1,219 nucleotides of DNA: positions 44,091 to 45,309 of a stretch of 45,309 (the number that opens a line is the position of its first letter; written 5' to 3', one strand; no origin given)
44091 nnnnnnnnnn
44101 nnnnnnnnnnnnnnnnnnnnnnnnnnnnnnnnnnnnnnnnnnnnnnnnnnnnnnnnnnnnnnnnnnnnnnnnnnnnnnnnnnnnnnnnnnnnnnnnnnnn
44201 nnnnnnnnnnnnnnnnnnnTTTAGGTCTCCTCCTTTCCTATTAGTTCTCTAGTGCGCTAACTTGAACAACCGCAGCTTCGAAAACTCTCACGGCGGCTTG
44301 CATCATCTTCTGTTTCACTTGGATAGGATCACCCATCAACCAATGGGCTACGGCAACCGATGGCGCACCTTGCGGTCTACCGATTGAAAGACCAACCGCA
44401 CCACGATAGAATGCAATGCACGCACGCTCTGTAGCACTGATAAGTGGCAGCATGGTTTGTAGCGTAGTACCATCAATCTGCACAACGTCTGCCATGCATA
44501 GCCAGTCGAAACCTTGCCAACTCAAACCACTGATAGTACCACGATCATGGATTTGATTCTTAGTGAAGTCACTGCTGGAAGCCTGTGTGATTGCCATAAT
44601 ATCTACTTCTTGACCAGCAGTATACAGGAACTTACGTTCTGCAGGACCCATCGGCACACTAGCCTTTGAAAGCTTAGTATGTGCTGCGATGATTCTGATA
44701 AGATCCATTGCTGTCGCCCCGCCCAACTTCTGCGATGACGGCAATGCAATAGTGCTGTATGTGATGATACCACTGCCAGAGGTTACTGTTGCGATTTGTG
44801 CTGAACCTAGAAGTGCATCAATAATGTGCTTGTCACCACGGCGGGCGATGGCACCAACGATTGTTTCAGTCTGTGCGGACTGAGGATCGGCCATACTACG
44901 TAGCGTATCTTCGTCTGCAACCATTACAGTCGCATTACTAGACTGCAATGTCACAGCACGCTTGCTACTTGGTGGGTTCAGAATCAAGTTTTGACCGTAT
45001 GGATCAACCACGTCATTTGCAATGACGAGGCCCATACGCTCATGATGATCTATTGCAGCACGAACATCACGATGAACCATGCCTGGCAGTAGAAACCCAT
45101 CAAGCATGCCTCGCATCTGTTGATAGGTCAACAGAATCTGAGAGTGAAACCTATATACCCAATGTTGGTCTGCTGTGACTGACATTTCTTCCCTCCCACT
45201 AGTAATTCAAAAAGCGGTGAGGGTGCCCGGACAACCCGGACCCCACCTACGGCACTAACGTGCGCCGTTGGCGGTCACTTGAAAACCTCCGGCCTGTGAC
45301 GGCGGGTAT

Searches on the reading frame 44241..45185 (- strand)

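Call 80: search_protein_families(library=phrogs, max_evalue=0.00001, proteins=[window:44241-45185:-])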
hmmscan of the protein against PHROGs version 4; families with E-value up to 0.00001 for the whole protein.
window:44241-45185:- (314 aa): 1 family
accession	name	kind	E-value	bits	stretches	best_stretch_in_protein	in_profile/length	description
phrog_3437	-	head and packaging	5.6e-36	125.3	1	2-312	4-292/294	major head protein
